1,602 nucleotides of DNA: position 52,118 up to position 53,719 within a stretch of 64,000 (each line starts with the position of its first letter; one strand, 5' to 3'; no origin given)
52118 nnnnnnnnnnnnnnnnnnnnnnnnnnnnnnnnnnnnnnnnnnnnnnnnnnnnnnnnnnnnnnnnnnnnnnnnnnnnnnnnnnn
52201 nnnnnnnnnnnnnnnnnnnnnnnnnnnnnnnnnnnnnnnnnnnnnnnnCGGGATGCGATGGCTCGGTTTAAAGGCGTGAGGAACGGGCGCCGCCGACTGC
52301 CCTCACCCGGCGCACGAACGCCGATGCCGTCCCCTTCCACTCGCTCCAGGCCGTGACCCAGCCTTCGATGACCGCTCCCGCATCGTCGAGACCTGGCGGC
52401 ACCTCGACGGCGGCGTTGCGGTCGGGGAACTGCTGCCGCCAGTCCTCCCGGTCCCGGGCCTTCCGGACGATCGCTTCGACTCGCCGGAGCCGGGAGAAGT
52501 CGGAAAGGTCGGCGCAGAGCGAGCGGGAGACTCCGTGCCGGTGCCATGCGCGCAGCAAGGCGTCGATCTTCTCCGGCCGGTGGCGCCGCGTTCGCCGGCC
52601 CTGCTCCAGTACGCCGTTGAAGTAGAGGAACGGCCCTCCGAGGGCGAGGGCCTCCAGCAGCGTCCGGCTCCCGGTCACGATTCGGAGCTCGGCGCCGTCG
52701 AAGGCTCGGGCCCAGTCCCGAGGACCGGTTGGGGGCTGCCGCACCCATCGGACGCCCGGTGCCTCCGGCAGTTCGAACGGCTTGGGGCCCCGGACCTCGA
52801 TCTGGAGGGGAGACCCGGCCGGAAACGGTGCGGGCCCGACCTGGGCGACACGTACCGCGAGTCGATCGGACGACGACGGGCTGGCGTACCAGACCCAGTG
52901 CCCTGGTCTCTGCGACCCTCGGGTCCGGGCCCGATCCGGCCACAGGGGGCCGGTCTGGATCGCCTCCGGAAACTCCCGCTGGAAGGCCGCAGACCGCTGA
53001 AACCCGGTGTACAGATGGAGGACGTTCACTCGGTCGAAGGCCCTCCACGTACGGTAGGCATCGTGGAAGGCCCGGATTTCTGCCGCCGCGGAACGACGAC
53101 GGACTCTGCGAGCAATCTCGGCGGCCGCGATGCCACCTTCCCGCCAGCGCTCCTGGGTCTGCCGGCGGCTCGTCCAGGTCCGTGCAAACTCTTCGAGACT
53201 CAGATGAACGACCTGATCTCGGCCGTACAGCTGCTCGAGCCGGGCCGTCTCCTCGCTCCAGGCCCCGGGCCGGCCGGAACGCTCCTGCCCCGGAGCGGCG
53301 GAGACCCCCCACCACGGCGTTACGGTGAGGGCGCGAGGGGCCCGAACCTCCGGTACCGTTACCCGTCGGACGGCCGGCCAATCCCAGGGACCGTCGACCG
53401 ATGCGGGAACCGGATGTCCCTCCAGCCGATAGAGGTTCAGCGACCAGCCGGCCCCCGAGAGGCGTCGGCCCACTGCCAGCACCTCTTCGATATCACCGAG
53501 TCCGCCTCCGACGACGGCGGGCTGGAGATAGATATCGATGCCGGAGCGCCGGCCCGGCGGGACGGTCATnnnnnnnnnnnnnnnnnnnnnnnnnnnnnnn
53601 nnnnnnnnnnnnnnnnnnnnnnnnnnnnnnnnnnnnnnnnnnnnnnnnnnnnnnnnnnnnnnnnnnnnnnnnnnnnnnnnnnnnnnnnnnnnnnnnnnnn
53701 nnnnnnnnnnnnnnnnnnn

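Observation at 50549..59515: Long minus-strand gene string linking the degenerate PolB/RadA pair to HEAT-repeat, GNAT, GT-B-like, M29 aminopeptidase and 3-methyladenine glycosylase genes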

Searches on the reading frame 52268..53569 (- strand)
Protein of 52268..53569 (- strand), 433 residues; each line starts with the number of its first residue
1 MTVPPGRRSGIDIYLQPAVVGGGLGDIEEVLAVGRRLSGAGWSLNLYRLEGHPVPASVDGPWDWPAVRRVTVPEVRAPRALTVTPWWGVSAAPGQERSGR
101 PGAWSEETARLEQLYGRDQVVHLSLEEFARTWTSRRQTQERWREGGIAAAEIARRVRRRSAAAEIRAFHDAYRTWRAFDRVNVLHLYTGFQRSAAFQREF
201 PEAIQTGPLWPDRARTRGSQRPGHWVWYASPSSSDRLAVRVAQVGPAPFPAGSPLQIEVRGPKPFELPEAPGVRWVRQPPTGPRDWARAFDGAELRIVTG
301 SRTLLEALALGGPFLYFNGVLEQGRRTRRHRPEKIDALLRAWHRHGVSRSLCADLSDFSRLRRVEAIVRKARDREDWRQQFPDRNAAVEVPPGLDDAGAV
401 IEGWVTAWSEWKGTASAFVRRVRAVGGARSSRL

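Call 4: search_protein_families(library=pfam, proteins=[window:52268-53569:-], max_evalue=0.01)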
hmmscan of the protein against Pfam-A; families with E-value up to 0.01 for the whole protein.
window:52268-53569:- (433 aa): 0 families

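Call 6: search_protein_families(library=ncbifam, proteins=[window:52268-53569:-], max_evalue=0.01)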
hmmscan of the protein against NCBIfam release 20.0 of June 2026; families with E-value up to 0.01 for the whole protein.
window:52268-53569:- (433 aa): 0 families

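Call 7: search_protein_families(library=padloc, proteins=[window:52268-53569:-], max_evalue=0.01)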
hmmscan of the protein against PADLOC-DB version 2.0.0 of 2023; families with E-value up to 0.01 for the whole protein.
window:52268-53569:- (433 aa): 0 families

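Call 22: find_homologous_proteins(query=window:52268-53569:-, max_evalue=0.001)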
Query window:52268-53569:- (433 aa): 527 proteins with E <= 0.001 among 8000 candidates; the best 120 are listed.
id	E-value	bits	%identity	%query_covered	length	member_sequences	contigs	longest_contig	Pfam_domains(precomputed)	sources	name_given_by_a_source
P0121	1.3e-283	959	98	100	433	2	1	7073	-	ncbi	-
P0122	2.1e-225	767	81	100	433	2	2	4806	-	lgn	-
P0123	1.2e-191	655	73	100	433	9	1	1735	-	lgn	-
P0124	1.9e-166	572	63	98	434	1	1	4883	-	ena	-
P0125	2.6e-164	565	65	98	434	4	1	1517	-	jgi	-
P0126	1.2e-161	557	62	100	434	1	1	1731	-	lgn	-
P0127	8.4e-161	554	64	94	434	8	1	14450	-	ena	-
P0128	9.5e-161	554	61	100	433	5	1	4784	-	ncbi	-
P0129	4.1e-160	552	61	98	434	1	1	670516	-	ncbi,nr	ncbi:MAG: hypothetical protein L3K14_01140 [Thermoplasmata archaeon]|nr:hypothetical protein [Thermo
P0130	5.2e-160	551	61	100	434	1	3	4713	-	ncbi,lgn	ncbi:MAG: hypothetical protein WA688_07870 [Thermoplasmata archaeon]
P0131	7.2e-159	547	63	98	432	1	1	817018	-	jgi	jgi:hypothetical protein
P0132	2.6e-158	546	62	100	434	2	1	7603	-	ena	-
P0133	8.5e-158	544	61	99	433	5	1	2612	-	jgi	jgi:hypothetical protein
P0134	1.4e-157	543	61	98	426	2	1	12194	-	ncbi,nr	ncbi:MAG: hypothetical protein L3J97_00365 [Thermoplasmata archaeon]|nr:hypothetical protein [Thermo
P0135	1.6e-156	540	62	97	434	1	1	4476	-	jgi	jgi:hypothetical protein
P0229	1.1e-105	372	48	97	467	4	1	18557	-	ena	-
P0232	1.3e-105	372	50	97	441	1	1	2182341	-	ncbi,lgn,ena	-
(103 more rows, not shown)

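Call 30: predict_structure(alignment_id=A2)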
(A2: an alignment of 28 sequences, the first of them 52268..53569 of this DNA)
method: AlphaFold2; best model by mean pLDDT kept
length: 433 residues; sequences in the alignment: 28
mean_pLDDT: 87.0   pTM: 0.87
mean pLDDT of the five models: 87.0, 85.7, 85.4, 84.9, 82.8
residues with pLDDT >= 90: 255; 70-90: 140; 50-70: 27; < 50: 11
segments of 3 or more residues with pLDDT < 50: 1-5, 428-433
pLDDT, mean of each block of 10 residues (from residue 1): 54 89 77 93 92 77 84 93 90 69 88 96 91 92 86 90 91 85 95 93 93 67 90 92 77 82 88 88 83 92 91 93 82 91 95 96 95 93 91 92 96 96 67 32
secondary structure, 60 per line:
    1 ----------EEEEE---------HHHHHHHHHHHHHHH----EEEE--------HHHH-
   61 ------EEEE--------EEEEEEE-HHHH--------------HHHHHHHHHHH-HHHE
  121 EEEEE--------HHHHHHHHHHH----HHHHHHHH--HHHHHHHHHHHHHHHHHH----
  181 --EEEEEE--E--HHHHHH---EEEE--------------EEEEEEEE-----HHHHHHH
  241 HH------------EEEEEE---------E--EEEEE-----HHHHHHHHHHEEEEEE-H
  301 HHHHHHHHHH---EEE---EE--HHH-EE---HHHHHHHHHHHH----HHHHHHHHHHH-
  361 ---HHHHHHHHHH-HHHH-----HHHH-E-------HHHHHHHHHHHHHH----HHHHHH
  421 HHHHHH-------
elements in order: E11-15 H25-39 E44-47 H56-59 E67-70 E79-85 H87-90 H105-115 E120-125 H134-144 H149-156 H159-176 E183-188 H194-199 E203-206 E221-228 H234-242 E255-260 E273-277 H283-292 E293-298 H300-310 E314-316 H333-344 H349-359 H364-373 H375-378 H384-387 H397-410 H415-426

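Call 36: fold_search(model_id=the predicted structure, library=pdb)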
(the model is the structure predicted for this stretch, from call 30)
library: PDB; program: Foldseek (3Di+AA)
matches with E <= 10: 868; with E <= 0.001: 48
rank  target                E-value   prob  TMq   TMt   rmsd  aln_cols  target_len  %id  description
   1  6j7l                  1.7e-07  1.00  0.44  0.49  11.0       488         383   13  Crystal structure of Pseudomonas aeruginosa Earp in complex with TDP (released 2019-05-15)
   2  6j7k                  2.7e-07  1.00  0.43  0.47  12.8       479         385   14  Crystal structure of Pseudomonas aeruginosa Earp in complex with TDP-Rha (released 2019-05-15)
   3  6j7j                  4.3e-07  1.00  0.43  0.48  12.2       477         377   14  Crystal structure of Pseudomonas aeruginosa Earp (released 2019-05-15)
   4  5wxk_A                8.5e-07  1.00  0.46  0.52   9.9       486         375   12  EarP bound with domain I of EF-P (released 2018-02-28)
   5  5xvr_B                1.3e-06  1.00  0.41  0.46  14.4       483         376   12  EarP bound with dTDP-rhamnose (co-crystal) (released 2018-02-28)
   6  6j7m_A                4.6e-06  1.00  0.45  0.51  12.4       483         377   13  Complex structure of the Pseudomonas aeruginosa rhamnosyltransferase EarP with the acceptor elongation factor EF-P (released 2019-05-15)
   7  5xvr_A                5.2e-06  1.00  0.45  0.50   7.6       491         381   13  EarP bound with dTDP-rhamnose (co-crystal) (released 2018-02-28)
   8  6tvp_A                7.6e-06  1.00  0.31  0.33  11.9       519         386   11  Structure of Mycobacterium smegmatis alpha-maltose-1-phosphate synthase GlgM (released 2020-04-22)
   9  5wxj_A                1.3e-05  1.00  0.40  0.46  14.5       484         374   12  Apo EarP (released 2018-02-28)
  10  8k08_A                1.8e-05  1.00  0.45  0.48   9.8       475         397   11  Pq3-O-UGT2 with 20(S)-Ginsenoside Rh2 (released 2025-01-29)
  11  5wxj_B                2.4e-05  1.00  0.44  0.50   9.9       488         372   13  Apo EarP (released 2018-02-28)
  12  7cox_A                2.5e-05  1.00  0.40  0.45  13.1       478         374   12  Crystal structure of Neisseria meningitidis EarP R268A mutant (released 2021-08-11)
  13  5wxi_A                3.9e-05  1.00  0.44  0.49   8.7       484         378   12  EarP bound with dTDP-rhamnose (soaked) (released 2018-02-28)
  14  2iya_B                4.4e-05  1.00  0.38  0.41  12.6       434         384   15  The crystal structure of macrolide glycosyltransferases: A blueprint for antibiotic engineering (released 2007-03-27)
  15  2acv_B                4.9e-05  1.00  0.40  0.38  10.8       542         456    8  Crystal Structure of Medicago truncatula UGT71G1 (released 2005-11-15)
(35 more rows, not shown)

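Call 53: find_encoding_contigs(protein=P0229, flank=10000, max_places=2)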
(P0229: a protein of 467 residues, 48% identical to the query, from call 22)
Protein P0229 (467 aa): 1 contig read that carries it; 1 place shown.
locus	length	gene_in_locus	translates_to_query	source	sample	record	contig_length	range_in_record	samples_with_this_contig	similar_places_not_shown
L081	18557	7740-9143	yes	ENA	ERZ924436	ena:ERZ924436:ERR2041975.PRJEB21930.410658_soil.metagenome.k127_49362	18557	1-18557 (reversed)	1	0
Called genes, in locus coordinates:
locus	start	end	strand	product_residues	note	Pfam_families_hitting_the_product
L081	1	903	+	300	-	?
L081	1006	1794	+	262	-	PF01904:DUF72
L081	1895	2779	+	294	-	-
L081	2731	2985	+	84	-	PF26485:DUF8156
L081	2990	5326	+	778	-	PF00136:DNA_pol_B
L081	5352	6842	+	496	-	-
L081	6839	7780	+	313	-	PF13302:Acetyltransf_3 (faint), PF13527:Acetyltransf_9 (weak), PF00583:Acetyltransf_1, PF13673:Acetyltransf_10, PF08445:FR47, PF13508:Acetyltransf_7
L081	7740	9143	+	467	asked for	-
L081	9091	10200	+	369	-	PF26233:NicX (faint), PF02073:Peptidase_M29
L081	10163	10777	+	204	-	PF02245:Pur_DNA_glyco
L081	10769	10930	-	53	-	PF01907:Ribosomal_L37e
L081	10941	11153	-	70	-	PF01423:LSM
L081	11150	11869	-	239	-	-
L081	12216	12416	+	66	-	PF07311:Dodecin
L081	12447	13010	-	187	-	PF13489:Methyltransf_23, PF01209:Ubie_methyltran (weak), PF13847:Methyltransf_31, PF08241:Methyltransf_11, PF08242:Methyltransf_12, PF13649:Methyltransf_25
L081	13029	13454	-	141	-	PF03551:PadR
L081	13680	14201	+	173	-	PF13240:Zn_Ribbon_1 (weak)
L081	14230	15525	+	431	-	PF00809:Pterin_bind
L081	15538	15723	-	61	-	-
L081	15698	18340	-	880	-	PF00521:DNA_topoisoIV, PF03989:DNA_gyraseA_C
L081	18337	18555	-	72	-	?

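Call 54: find_encoding_contigs(protein=P0232, flank=10000, max_places=2)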
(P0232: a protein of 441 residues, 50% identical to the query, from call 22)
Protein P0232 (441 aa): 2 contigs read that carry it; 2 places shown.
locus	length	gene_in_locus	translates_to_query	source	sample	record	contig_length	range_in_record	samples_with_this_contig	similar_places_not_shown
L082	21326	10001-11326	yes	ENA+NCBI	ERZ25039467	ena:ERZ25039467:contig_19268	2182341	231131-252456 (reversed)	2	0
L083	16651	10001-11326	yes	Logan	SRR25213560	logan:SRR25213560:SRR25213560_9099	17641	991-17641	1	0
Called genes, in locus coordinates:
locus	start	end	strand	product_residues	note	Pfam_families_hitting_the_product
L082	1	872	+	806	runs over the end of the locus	PF00521:DNA_topoisoIV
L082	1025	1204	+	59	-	-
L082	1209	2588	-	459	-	PF00809:Pterin_bind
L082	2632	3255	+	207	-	-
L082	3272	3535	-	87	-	-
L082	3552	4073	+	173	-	PF01904:DUF72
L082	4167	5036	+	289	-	-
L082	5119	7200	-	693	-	-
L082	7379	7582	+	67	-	-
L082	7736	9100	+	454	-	-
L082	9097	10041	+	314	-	PF13302:Acetyltransf_3 (faint), PF00583:Acetyltransf_1, PF13673:Acetyltransf_10 (weak), PF13508:Acetyltransf_7, PF08445:FR47 (weak)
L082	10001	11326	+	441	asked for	-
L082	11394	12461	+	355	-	PF26233:NicX (faint)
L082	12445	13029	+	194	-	PF02245:Pur_DNA_glyco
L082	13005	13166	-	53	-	PF01907:Ribosomal_L37e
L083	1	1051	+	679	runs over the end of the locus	?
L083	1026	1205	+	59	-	-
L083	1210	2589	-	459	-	PF00809:Pterin_bind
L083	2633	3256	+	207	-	-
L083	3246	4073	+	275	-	PF01904:DUF72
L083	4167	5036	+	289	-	-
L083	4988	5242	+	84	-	PF26485:DUF8156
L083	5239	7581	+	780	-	PF00136:DNA_pol_B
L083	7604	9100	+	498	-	-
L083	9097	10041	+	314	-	PF13302:Acetyltransf_3 (faint), PF00583:Acetyltransf_1, PF13673:Acetyltransf_10 (weak), PF13508:Acetyltransf_7, PF08445:FR47 (weak)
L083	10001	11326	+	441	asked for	-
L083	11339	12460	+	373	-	PF02073:Peptidase_M29 (faint), PF26233:NicX (faint)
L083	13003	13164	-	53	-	PF01907:Ribosomal_L37e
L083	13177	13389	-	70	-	PF01423:LSM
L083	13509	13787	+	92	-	PF13237:Fer4_10 (weak), PF14697:Fer4_21 (faint), PF12838:Fer4_7 (weak), PF13187:Fer4_9 (weak)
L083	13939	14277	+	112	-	PF01990:ATP-synt_F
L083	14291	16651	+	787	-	?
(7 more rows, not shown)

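Call 55: search_protein_families(library=pfam, proteins=[L081:2731-2985:+, L083:4988-5242:+], max_evalue=10)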
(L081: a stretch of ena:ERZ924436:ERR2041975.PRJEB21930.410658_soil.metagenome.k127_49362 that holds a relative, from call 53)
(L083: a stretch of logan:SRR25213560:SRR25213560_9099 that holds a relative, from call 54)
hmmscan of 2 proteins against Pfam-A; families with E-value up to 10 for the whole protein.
L081:2731-2985:+ (84 aa): 0 families

L083:4988-5242:+ (84 aa): 0 families

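Call 68: search_protein_representatives(alignment_id=A2)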
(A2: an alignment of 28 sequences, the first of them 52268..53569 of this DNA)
Query: 28 sequences, 434 profile positions. Proteins with E-value up to 0.001 (for the whole library): 88; up to 1e-10: 82; up to 1e-30: 76. The best 88 are listed.
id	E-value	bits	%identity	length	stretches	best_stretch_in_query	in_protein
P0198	2.0e-179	613.2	-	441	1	4-428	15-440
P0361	2.7e-168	576.6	-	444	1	9-427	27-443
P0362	2.8e-156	536.9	-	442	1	3-427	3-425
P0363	5.9e-156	535.9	-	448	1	6-429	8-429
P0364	8.1e-155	532.1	-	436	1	27-429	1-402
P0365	1.3e-145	501.8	-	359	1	81-429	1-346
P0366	2.5e-144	497.6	-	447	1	8-430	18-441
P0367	5.6e-144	496.4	-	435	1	6-426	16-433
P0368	7.7e-144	495.9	-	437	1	5-429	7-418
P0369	3.3e-142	490.6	-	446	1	4-427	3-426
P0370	1.4e-140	485.2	-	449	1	6-427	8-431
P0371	9.2e-140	482.5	-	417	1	8-427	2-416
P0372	1.5e-139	481.8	-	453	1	8-430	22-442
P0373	3.1e-137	474.2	-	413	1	16-430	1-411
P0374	4.0e-136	470.5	-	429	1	1-428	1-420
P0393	1.3e-84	300.8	-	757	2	282-422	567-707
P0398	1.2e-74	268.0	-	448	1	10-429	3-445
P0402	1.4e-70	254.6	-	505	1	6-179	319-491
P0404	3.1e-68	246.8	-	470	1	4-429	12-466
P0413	4.2e-61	223.3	-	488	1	8-426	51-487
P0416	8.0e-58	212.5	-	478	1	12-429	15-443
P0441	1.9e-12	63.0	-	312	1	6-60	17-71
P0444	4.3e-07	45.3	-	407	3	266-422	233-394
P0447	3.6e-04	35.7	-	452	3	8-45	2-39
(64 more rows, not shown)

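Call 69: search_protein_families(library=pfam, proteins=[P0393, P0402, P0398, P0404, P0413, P0416, P0444, P0447, P0441], max_evalue=0.01)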
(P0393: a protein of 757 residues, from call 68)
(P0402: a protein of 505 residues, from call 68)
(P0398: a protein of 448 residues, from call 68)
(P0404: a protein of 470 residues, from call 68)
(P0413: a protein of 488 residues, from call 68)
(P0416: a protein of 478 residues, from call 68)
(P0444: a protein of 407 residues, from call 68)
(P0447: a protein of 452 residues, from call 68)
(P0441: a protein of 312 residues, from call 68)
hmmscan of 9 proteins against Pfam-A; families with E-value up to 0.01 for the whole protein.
P0393 (757 aa): 3 families
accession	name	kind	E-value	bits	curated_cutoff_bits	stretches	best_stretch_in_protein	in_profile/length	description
PF00583.31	Acetyltransf_1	-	1.4e-05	25.7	20.7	1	37-91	34-91/116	Acetyltransferase (GNAT) family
PF13508.13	Acetyltransf_7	-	1.9e-05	25.4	27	1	37-94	4-61/84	Acetyltransferase (GNAT) domain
PF13673.13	Acetyltransf_10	-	0.0073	16.7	23.6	0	37-95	32-87/128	Acetyltransferase (GNAT) domain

P0402 (505 aa): 4 families
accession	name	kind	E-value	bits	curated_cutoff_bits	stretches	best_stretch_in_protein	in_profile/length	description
PF00583.31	Acetyltransf_1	-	4.4e-12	46.7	20.7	1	59-142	30-116/116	Acetyltransferase (GNAT) family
PF13508.13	Acetyltransf_7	-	1.2e-09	38.8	27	1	63-143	4-83/84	Acetyltransferase (GNAT) domain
PF08445.16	FR47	-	9.6e-08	32.4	22.1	1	82-150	18-85/86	FR47-like protein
PF13673.13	Acetyltransf_10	-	4.7e-07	30.3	23.6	1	64-148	33-113/128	Acetyltransferase (GNAT) domain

P0398 (448 aa): 0 families

P0404 (470 aa): 0 families

P0413 (488 aa): 0 families

P0416 (478 aa): 0 families

P0444 (407 aa): 0 families

P0447 (452 aa): 0 families

P0441 (312 aa): 0 families

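Call 71: find_related_loci(query=A5, collection=metagenome_contigs, flank=10000)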
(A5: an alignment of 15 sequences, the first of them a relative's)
Query A5 (448 aa) in metagenome_contigs; peptide patterns used: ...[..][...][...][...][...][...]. (x = any residue, [..] = any of these).
183 stretches matched a pattern; 78 encode a relative of the query (tblastn E <= 1e-3); 78 distinct loci.
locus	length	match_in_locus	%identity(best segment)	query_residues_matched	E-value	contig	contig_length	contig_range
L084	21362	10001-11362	50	6-448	2e-125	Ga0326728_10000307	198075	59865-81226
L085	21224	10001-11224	36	6-426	4e-62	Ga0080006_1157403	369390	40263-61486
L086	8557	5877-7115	34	4-440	3e-46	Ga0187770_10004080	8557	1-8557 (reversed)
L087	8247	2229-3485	35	4-445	2e-45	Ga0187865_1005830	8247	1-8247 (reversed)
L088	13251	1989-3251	33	2-445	4e-45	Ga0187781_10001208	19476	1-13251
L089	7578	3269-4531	32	2-445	4e-44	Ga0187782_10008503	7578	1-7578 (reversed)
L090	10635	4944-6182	33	6-440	7e-44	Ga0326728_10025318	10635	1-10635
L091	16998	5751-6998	33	4-440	5e-44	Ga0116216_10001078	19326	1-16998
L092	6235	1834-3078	32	4-440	4e-44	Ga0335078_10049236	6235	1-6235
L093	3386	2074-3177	34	6-391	1e-43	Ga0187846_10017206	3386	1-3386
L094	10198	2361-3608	32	4-441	1e-42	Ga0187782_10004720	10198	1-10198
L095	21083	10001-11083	33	6-390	2e-42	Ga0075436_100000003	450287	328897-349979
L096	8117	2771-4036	32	2-445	1e-42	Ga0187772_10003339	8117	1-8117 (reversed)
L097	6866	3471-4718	33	4-440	1e-42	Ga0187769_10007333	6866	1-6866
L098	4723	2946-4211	32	2-445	3e-42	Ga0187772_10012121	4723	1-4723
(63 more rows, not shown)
